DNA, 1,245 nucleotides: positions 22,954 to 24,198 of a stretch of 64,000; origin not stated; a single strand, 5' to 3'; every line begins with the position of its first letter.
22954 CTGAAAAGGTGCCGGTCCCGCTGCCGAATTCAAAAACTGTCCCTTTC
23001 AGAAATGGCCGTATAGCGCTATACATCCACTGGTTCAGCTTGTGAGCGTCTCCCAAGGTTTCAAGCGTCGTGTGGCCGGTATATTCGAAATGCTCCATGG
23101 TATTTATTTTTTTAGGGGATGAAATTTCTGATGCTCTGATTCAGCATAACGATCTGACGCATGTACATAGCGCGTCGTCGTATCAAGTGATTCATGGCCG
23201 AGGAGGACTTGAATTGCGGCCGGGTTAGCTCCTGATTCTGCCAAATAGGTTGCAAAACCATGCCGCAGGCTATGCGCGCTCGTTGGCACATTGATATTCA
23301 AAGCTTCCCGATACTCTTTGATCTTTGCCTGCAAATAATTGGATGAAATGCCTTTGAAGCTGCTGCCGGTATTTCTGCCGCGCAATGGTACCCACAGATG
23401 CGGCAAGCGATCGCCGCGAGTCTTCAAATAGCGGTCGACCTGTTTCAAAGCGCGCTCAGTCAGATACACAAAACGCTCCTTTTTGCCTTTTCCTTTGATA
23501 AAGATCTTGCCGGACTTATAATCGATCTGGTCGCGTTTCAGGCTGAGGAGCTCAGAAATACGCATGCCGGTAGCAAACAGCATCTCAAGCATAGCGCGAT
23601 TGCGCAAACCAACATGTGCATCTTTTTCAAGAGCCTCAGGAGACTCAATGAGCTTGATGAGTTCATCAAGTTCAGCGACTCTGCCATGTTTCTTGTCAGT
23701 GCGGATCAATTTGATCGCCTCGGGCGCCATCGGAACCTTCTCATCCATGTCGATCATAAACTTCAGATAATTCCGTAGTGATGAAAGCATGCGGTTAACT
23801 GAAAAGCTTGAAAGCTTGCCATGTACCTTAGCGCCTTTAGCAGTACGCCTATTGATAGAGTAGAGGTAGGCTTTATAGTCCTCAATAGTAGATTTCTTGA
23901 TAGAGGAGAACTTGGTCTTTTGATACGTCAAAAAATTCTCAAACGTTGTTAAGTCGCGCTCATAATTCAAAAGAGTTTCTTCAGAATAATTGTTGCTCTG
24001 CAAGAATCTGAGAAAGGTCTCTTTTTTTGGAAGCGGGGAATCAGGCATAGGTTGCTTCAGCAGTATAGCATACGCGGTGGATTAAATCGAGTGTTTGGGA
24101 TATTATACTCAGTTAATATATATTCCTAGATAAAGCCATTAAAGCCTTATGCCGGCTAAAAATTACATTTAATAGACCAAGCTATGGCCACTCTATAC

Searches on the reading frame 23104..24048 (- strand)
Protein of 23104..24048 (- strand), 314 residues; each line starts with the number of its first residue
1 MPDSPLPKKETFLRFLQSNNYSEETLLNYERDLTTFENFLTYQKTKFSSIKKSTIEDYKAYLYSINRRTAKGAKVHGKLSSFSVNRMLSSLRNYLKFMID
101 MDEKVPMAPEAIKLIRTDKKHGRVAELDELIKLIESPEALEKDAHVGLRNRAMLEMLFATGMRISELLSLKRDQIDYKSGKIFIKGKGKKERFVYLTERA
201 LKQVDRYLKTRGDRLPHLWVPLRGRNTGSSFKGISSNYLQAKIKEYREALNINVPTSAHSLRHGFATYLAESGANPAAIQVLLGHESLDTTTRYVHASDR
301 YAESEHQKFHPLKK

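Call 12: search_protein_families(library=pfam, proteins=[window:23104-24048:-])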
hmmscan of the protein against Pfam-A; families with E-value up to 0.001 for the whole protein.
window:23104-24048:- (314 aa): 3 families
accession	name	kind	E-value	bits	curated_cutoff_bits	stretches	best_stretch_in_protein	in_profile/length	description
PF00589.27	Phage_integrase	-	9.7e-35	120.3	27.1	1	133-299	11-170/172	Phage integrase family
PF02899.23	Phage_int_SAM_1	-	1.3e-10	41.9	22.3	1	11-99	3-80/83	Phage integrase, N-terminal SAM-like domain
PF13102.12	Phage_int_SAM_5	-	1.8e-05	25.4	22.3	1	20-100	16-84/98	Phage integrase SAM-like domain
